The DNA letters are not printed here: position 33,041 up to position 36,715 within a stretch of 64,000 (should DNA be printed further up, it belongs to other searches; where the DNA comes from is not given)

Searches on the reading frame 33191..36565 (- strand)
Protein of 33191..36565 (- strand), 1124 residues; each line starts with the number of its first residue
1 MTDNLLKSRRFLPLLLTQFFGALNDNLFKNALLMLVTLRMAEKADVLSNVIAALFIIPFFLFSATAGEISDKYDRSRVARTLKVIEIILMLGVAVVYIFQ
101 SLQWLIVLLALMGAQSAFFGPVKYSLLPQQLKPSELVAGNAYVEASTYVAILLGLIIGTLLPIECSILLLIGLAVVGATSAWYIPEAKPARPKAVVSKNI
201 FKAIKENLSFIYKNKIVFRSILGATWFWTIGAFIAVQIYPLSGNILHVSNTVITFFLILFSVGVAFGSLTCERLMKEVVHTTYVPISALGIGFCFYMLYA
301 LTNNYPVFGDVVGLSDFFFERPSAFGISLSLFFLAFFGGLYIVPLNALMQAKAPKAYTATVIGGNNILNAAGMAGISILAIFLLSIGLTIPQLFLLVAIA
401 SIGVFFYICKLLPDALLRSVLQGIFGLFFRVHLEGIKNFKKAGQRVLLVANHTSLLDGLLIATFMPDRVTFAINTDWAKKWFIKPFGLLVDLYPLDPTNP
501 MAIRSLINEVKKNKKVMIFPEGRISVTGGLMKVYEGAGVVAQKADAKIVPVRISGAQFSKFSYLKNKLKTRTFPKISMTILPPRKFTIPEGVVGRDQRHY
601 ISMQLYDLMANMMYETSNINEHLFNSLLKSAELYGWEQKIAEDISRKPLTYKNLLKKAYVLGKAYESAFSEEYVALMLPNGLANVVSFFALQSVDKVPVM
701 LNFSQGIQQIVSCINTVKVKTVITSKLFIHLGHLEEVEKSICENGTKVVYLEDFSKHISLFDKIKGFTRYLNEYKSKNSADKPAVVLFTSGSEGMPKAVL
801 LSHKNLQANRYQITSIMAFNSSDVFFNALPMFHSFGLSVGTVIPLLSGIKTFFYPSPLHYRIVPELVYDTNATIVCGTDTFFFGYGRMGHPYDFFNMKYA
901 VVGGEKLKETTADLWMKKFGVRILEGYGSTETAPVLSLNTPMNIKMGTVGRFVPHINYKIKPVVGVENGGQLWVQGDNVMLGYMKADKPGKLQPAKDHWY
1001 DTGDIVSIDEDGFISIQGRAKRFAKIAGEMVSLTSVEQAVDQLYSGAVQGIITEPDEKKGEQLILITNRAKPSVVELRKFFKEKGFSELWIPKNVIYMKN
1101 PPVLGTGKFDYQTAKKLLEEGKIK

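Call 6: search_protein_families(library=pfam, proteins=[window:33191-36565:-], max_evalue=0.1)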
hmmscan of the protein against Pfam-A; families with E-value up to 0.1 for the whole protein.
window:33191-36565:- (1124 aa): 3 families
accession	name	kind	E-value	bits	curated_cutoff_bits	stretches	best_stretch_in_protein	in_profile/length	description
PF00501.34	AMP-binding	-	8.6e-53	179.9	29.9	1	646-983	19-383/384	AMP-binding enzyme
PF07690.21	MFS_1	-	9.3e-20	71.3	33.4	1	16-374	3-344/347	Major Facilitator Superfamily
PF01553.26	Acyltransferase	-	6.1e-19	68.6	23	1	430-554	1-132/132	Acyltransferase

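Call 7: search_protein_families(library=ncbifam, proteins=[window:33191-36565:-], max_evalue=0.1)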
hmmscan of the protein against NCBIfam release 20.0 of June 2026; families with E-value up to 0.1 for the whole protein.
window:33191-36565:- (1124 aa): 101 families (the best 25 are shown)
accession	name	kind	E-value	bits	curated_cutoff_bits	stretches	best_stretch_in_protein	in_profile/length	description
NF005291.0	PRK06814.1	equivalog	0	1402.1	1349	1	2-1120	4-1132/1140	acyl-[ACP]--phospholipid O-acyltransferase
NF006386.0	PRK08633.1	equivalog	4.5e-237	789.7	1221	1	3-1119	3-1142/1147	acyl-[ACP]--phospholipid O-acyltransferase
NF005959.0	PRK08043.1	equivalog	3.2e-217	723.2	886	1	418-1121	3-714/719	bifunctional acyl-ACP--phospholipid O-acyltransferase/long-chain-fatty-acid--ACP ligase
NF004971.0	PRK06334.1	equivalog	1.1e-66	225.6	847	1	649-1115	46-530/539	long chain fatty acid--[acyl-carrier-protein] ligase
NF004837.0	PRK06187.1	subfamily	5e-59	199.9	476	1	625-1121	11-525/531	long-chain-fatty-acid--CoA ligase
NF004114.0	PRK05605.1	equivalog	1.1e-44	152.7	766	1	773-1114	213-565/575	long-chain-fatty-acid--CoA ligase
NF005702.0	PRK07514.1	subfamily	4.7e-42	144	558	1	673-1109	56-491/506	malonyl-CoA synthase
TIGR01923.1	menE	equivalog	6e-42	144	330.15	1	650-1110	1-438/442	o-succinylbenzoate--CoA ligase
NF009233.0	PRK12583.1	subfamily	1.6e-39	135.8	832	1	769-1110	189-542/558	fatty acid CoA ligase family protein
NF005714.0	PRK07529.1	subfamily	3e-39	134.9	632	1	717-1109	161-567/640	acyl-CoA synthetase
NF004758.0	PRK06087.1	equivalog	8.5e-39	133.4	736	1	670-1117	74-535/548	medium-chain fatty-acid--CoA ligase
NF004229.0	PRK05677.1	subfamily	1.8e-38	132.4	879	1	775-1107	201-544/563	long-chain-fatty-acid--CoA ligase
NF006523.0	PRK08974.1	equivalog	1.8e-37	128.7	884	1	699-1108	127-543/561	long-chain-fatty-acid--CoA ligase FadD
NF052269.1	Staph_lig_FadD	equivalog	4.9e-35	120.8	650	1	639-1120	18-495/499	long-chain-fatty-acid--CoA ligase FadD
TIGR01733.1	AA-adenyl-dom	subfamily_domain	6e-35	120.8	317.4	1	650-1043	1-401/409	amino acid adenylation domain-containing protein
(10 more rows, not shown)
